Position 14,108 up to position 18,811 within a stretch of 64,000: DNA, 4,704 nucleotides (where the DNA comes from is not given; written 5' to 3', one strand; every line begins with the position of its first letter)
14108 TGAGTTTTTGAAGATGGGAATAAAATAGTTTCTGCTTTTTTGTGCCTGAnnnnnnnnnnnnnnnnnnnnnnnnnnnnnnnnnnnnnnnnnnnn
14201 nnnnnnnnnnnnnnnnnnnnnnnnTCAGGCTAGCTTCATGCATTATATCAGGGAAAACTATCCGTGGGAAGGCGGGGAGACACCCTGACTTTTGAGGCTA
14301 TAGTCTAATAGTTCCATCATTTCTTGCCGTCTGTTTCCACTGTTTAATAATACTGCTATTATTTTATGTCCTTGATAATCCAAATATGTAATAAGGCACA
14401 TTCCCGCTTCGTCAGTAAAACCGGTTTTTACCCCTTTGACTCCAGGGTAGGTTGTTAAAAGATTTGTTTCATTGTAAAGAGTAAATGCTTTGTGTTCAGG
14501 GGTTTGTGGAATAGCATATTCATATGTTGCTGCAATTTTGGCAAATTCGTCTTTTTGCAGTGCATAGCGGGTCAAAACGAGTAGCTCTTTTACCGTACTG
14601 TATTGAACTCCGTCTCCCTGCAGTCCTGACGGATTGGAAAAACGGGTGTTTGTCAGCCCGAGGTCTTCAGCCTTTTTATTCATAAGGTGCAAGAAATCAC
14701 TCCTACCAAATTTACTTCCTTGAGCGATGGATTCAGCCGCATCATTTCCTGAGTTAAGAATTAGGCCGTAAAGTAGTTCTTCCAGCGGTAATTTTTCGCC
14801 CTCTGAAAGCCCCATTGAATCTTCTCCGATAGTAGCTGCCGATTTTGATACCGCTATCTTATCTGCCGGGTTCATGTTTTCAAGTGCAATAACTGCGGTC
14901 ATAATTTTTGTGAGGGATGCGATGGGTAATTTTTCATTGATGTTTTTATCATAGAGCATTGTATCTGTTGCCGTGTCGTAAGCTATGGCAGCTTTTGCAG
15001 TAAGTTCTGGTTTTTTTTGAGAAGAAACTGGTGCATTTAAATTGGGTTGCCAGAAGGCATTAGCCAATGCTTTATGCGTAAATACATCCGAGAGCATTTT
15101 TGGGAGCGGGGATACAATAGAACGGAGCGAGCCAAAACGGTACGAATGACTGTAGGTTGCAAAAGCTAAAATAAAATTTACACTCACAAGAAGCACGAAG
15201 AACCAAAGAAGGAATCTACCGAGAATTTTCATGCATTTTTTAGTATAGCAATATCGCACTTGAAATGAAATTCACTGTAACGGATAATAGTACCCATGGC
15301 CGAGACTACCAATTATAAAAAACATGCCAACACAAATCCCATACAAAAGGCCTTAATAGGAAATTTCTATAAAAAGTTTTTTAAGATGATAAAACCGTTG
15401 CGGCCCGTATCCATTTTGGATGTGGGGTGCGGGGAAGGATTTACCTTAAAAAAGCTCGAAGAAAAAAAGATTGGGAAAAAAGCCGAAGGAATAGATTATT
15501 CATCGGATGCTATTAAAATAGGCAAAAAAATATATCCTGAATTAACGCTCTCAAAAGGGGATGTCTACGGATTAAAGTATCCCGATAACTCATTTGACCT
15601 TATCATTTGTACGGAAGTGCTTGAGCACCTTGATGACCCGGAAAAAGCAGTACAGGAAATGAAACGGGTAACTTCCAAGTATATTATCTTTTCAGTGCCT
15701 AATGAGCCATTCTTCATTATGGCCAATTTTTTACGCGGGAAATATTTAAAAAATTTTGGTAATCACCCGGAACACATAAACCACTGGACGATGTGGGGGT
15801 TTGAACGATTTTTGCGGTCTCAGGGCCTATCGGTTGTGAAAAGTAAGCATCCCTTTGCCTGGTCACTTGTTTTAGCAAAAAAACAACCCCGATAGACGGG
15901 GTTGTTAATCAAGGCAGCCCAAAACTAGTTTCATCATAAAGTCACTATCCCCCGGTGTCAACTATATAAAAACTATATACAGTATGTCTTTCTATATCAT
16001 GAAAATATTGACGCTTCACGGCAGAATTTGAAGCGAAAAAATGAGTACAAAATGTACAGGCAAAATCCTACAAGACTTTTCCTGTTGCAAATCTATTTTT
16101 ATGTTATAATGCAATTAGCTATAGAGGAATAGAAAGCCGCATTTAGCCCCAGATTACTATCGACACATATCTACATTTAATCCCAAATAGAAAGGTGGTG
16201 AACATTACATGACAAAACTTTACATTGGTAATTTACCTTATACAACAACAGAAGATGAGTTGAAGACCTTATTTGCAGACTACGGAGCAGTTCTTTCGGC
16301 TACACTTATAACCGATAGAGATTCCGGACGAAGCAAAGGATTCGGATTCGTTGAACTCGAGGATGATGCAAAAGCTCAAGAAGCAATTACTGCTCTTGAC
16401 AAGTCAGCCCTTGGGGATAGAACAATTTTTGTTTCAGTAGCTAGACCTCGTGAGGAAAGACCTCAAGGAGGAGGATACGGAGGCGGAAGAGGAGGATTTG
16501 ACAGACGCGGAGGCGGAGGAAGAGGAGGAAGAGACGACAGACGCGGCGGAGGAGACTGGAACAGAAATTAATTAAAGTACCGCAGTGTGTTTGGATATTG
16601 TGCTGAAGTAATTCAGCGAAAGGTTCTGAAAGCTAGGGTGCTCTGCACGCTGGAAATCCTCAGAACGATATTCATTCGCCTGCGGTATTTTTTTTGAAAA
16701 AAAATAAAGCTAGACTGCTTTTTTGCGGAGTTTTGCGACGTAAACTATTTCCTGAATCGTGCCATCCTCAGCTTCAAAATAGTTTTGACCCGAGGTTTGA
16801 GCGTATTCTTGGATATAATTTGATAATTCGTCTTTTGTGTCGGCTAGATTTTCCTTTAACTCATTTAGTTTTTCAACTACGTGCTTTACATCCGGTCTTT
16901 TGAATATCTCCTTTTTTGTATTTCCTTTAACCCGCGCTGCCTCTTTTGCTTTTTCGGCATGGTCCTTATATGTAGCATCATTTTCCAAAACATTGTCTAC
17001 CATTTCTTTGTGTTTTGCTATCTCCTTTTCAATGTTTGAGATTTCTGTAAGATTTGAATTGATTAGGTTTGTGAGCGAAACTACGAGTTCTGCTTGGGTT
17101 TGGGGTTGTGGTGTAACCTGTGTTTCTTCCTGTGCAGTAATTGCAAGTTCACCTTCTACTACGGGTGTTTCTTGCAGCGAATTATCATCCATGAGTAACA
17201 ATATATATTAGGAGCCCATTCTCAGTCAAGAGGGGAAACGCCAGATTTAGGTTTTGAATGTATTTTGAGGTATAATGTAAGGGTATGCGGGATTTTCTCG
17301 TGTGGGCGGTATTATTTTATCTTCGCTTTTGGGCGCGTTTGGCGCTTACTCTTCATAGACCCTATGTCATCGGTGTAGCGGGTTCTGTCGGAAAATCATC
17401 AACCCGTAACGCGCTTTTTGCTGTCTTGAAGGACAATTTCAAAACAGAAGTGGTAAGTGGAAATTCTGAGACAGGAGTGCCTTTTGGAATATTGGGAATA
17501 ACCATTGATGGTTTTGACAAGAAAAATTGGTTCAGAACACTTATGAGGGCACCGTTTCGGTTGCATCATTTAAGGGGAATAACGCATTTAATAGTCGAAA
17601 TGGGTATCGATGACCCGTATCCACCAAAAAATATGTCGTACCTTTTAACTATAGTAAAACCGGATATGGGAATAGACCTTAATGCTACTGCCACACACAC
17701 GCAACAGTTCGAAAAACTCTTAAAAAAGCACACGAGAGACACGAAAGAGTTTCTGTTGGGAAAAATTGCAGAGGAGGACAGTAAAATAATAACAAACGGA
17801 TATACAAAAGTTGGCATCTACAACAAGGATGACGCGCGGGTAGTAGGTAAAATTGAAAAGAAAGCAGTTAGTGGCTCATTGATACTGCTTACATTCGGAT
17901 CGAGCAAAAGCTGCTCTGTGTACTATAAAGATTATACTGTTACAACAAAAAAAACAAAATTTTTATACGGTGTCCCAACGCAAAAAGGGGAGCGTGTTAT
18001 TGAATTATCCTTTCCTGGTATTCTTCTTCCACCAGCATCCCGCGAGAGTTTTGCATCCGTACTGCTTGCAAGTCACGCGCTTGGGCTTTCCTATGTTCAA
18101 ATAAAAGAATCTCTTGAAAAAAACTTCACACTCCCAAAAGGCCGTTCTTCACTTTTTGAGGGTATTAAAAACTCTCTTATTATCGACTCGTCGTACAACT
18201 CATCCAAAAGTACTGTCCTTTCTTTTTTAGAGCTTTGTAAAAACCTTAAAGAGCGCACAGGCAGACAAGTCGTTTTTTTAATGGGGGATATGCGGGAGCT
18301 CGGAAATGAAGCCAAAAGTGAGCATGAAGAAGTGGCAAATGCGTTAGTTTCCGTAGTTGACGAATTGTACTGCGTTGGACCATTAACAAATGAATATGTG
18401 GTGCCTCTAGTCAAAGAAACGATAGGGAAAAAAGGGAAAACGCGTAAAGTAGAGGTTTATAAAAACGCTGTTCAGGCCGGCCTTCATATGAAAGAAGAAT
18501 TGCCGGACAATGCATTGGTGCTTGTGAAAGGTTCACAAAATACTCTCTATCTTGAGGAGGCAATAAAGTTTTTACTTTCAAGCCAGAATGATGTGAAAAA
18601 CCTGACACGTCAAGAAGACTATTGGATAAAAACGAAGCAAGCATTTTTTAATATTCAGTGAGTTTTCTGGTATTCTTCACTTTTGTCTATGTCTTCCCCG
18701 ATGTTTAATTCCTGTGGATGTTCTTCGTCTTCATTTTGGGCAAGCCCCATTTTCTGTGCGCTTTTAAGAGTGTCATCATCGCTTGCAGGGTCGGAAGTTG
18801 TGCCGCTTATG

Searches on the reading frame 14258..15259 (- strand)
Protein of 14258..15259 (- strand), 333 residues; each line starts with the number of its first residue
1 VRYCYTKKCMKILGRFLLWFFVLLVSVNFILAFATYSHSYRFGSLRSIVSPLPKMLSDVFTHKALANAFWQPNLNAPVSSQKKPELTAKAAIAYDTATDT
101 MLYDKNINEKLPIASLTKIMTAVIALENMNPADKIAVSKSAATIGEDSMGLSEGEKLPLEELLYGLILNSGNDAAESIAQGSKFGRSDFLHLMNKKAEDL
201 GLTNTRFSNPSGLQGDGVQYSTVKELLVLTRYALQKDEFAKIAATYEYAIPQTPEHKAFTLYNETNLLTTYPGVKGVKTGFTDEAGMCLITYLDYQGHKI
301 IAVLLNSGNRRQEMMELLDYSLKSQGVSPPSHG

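Call 48: search_protein_families(library=pfam, proteins=[window:14258-15259:-], max_evalue=0.00001)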
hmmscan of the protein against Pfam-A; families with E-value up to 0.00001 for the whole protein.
window:14258-15259:- (333 aa): 1 family
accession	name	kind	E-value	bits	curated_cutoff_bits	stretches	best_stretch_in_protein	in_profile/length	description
PF00768.25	Peptidase_S11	-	4.8e-52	177.2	27.6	1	80-307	4-237/239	D-alanyl-D-alanine carboxypeptidase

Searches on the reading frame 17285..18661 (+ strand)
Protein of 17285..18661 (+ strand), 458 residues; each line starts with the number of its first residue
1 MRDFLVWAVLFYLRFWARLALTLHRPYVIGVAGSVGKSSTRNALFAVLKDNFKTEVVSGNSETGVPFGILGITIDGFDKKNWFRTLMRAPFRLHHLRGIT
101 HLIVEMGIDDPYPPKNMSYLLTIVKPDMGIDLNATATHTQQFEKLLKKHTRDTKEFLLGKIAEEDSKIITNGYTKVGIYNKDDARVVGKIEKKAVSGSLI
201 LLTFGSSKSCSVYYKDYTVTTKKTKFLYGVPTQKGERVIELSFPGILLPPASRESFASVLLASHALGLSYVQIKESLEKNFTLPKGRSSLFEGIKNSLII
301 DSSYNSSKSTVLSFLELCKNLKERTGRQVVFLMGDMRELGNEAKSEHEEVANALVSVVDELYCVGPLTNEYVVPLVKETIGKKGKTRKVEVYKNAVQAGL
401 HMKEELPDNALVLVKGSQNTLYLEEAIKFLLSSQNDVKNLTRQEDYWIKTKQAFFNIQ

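Call 48: search_protein_families(library=pfam, proteins=[window:17285-18661:+], max_evalue=0.00001)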
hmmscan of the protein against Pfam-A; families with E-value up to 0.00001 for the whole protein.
window:17285-18661:+ (458 aa): 2 families
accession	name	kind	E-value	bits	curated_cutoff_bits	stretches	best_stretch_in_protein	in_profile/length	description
PF02875.26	Mur_ligase_C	-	2.5e-11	44.9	28.4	1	287-417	2-126/127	Mur ligase, glutamate ligase domain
PF08245.18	Mur_ligase_M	-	1.3e-06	29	24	1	31-245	1-186/200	Mur ligase middle domain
